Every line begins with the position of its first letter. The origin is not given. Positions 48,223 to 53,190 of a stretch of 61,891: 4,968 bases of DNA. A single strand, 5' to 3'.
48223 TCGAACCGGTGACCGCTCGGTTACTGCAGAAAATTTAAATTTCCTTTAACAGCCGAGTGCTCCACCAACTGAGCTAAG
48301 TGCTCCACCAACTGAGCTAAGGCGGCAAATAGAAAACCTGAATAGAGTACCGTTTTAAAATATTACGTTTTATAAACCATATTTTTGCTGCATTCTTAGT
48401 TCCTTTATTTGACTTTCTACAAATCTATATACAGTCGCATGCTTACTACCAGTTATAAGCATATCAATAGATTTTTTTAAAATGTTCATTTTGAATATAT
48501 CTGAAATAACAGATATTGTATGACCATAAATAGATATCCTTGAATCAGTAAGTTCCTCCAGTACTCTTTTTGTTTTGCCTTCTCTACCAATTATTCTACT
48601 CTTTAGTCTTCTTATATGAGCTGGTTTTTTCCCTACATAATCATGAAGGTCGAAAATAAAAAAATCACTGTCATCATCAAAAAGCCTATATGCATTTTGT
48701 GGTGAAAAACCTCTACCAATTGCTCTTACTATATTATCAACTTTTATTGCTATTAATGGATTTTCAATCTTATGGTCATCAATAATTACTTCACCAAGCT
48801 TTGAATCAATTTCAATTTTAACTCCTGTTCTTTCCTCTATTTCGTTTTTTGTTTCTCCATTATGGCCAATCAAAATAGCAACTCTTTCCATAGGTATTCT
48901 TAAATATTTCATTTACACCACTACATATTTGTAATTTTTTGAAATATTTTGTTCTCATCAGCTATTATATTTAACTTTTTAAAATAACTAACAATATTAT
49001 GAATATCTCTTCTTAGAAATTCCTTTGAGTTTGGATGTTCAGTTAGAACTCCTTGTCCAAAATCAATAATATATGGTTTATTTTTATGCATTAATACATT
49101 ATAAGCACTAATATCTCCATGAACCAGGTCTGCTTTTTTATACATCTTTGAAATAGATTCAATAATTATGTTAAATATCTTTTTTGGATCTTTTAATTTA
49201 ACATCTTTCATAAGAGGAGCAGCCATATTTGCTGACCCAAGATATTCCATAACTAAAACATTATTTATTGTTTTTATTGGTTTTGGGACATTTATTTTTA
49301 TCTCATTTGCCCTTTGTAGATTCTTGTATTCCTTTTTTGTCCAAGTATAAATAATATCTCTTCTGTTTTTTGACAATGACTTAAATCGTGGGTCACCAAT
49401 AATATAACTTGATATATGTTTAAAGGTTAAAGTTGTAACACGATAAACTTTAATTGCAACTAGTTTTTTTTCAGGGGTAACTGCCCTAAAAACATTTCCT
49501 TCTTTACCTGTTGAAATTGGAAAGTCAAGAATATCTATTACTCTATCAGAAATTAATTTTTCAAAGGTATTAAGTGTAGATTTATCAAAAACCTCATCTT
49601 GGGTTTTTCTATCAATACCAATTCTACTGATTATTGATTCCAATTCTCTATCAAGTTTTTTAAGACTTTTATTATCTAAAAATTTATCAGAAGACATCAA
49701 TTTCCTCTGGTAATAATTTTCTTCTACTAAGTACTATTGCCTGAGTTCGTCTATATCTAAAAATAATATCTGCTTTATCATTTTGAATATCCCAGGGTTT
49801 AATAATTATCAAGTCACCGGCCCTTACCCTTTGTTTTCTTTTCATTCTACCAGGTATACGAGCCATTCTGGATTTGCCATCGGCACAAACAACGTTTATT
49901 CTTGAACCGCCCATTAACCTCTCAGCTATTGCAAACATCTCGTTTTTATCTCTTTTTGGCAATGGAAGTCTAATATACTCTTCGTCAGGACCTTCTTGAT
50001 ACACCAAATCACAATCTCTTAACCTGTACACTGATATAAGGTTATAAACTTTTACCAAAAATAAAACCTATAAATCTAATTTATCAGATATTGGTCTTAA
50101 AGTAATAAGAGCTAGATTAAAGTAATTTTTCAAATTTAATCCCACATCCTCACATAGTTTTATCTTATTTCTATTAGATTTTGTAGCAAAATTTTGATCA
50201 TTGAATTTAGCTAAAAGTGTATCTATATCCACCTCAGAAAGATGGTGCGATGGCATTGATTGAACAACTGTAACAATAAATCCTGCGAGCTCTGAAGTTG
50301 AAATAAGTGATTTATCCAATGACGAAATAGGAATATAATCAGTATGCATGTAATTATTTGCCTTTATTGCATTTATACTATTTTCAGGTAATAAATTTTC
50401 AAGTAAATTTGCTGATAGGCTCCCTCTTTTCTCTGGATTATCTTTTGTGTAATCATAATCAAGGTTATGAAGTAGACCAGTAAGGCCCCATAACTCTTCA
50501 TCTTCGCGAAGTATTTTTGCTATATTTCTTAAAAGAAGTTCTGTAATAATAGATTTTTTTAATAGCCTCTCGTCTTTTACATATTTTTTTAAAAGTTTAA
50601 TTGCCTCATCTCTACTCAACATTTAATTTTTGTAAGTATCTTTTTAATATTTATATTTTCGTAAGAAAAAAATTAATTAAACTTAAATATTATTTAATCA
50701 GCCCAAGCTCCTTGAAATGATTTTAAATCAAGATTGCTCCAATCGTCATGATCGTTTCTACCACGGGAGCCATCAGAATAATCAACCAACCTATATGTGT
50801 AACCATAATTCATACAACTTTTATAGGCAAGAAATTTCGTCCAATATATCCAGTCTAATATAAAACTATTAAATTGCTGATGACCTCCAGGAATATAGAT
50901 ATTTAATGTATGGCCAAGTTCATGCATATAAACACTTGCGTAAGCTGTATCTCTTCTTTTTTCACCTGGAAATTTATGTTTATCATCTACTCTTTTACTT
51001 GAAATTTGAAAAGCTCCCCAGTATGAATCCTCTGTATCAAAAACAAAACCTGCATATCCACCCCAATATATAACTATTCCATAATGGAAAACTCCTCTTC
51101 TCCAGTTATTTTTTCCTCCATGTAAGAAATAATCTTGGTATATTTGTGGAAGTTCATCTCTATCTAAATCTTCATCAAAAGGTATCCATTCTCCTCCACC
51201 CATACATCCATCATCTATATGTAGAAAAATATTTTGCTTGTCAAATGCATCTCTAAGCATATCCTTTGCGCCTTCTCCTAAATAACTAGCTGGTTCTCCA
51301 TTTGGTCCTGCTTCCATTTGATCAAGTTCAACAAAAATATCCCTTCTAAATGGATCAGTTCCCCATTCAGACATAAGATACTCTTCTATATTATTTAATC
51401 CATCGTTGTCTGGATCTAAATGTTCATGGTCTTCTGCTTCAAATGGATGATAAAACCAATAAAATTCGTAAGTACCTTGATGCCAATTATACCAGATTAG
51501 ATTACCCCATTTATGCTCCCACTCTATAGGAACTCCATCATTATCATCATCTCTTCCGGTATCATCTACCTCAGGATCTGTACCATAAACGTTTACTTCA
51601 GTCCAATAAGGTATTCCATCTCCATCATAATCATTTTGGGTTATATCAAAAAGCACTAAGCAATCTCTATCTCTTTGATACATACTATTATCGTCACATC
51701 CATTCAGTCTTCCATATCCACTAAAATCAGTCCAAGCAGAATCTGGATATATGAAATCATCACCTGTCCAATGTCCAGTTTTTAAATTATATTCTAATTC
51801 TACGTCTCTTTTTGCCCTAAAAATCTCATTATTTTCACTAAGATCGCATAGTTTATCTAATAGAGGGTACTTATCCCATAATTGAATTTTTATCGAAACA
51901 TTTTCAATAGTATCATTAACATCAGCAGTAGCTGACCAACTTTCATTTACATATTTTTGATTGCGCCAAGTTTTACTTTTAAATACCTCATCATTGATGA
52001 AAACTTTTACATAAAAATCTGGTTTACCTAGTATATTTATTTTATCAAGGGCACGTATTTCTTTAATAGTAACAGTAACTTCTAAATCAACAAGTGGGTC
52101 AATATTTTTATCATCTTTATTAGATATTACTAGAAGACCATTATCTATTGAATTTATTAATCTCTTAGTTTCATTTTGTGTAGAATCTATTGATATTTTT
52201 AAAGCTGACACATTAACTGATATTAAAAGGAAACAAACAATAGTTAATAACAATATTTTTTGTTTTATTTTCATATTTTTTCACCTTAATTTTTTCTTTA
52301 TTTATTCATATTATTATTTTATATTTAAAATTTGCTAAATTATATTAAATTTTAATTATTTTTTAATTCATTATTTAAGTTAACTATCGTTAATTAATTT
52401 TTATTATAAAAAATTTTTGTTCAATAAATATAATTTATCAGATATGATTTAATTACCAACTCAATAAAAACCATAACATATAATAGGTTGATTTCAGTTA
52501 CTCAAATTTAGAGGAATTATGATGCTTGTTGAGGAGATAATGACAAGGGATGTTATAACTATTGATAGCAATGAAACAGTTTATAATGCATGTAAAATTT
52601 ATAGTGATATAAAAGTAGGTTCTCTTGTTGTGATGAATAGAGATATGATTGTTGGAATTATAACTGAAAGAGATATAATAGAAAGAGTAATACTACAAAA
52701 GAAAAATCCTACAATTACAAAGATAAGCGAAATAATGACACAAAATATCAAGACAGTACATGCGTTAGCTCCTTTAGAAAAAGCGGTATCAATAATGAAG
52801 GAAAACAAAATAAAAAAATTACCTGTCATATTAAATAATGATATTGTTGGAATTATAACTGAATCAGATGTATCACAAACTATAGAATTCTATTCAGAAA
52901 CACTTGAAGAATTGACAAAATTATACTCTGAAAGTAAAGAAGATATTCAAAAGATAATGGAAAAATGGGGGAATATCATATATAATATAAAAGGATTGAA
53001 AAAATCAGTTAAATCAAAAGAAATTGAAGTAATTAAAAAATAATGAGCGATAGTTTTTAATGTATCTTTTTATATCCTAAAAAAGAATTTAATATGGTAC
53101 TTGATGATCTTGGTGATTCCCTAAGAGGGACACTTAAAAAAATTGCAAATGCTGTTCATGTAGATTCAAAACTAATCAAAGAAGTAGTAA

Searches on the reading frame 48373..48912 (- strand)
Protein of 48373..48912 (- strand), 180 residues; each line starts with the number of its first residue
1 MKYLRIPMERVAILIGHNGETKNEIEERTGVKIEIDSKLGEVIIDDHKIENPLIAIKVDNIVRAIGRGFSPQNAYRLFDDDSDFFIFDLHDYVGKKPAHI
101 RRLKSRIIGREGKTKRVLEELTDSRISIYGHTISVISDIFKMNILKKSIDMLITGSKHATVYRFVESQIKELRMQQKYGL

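Call 40: search_protein_families(library=pfam, proteins=[window:48373-48912:-], max_evalue=0.001)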
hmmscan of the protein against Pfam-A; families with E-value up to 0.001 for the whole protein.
window:48373-48912:- (180 aa): 4 families
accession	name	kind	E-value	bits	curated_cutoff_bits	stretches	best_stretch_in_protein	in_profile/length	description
PF00013.35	KH_1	-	4.2e-10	39.7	21.5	1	4-38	4-39/66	KH domain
PF21800.4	KH_KRR1_2nd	-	9e-07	29.3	27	1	89-149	8-67/91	KRR1 small subunit processome component, second KH domain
PF22891.2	KH_PNO1_2nd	-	6.2e-06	26.7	27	1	87-163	5-81/90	Eukaryotic type KH-domain (KH-domain type I) (327.11.2)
PF22675.2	KH-I_KHDC4-BBP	-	0.00022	21.4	30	0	11-36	8-33/76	KHDC4/BBP-like, KH-domain type I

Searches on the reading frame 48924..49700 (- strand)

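Call 40: search_protein_families(library=pfam, proteins=[window:48924-49700:-], max_evalue=0.001)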
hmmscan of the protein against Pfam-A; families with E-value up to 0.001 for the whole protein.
window:48924-49700:- (259 aa): 3 families
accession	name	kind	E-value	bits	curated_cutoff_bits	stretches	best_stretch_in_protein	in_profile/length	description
PF01163.29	RIO1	-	7.8e-59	198.9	22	1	69-246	1-180/187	RIO domain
PF03109.22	ABC1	-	1.7e-10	40.9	22.9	1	129-217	125-214/244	ABC1 atypical kinase-like domain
PF19974.5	TCAD9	-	0.00075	19.2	40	1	167-215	275-322/429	Ternary complex associated domain 9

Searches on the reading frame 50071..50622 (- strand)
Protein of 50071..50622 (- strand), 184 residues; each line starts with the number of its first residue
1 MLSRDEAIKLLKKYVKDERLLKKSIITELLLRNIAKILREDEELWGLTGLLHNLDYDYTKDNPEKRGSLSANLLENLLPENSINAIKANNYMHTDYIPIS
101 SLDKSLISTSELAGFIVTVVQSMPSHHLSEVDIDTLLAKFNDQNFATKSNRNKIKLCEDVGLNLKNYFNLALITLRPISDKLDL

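Call 40: search_protein_families(library=pfam, proteins=[window:50071-50622:-], max_evalue=0.001)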
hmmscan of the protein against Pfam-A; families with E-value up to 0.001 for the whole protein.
window:50071-50622:- (184 aa): 1 family
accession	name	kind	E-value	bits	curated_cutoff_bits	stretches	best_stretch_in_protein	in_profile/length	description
PF01966.28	HD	-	0.00033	21.3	22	1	24-94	5-90/116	HD domain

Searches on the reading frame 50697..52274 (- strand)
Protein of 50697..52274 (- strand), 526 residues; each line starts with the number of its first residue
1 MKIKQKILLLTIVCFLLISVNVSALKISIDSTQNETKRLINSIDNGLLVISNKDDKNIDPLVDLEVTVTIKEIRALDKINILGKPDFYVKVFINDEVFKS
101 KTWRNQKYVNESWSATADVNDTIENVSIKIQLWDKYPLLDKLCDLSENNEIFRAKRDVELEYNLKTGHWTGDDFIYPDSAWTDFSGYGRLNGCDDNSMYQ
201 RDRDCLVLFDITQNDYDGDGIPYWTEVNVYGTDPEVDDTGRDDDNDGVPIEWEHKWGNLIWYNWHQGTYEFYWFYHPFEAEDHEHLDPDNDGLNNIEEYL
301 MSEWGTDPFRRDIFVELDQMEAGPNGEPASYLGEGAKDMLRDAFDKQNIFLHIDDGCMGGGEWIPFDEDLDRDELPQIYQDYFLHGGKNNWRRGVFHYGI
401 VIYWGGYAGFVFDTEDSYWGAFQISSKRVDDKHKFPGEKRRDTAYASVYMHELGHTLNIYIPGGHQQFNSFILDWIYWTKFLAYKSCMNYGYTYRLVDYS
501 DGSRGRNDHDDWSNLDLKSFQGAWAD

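Call 40: search_protein_families(library=pfam, proteins=[window:50697-52274:-], max_evalue=0.001)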
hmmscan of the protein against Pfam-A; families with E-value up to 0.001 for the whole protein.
window:50697-52274:- (526 aa): 1 family
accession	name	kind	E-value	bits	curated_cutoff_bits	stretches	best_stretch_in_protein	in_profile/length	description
PF00168.36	C2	-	2.4e-05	24.9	22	1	66-135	3-73/104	C2 domain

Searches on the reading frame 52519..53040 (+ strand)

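Call 40: search_protein_families(library=pfam, proteins=[window:52519-53040:+], max_evalue=0.001)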
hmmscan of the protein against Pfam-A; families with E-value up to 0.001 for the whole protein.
window:52519-53040:+ (174 aa): 1 family
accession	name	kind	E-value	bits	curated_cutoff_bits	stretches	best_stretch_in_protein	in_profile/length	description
PF00571.33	CBS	-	1.8e-25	89.5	24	2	69-119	1-52/57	CBS domain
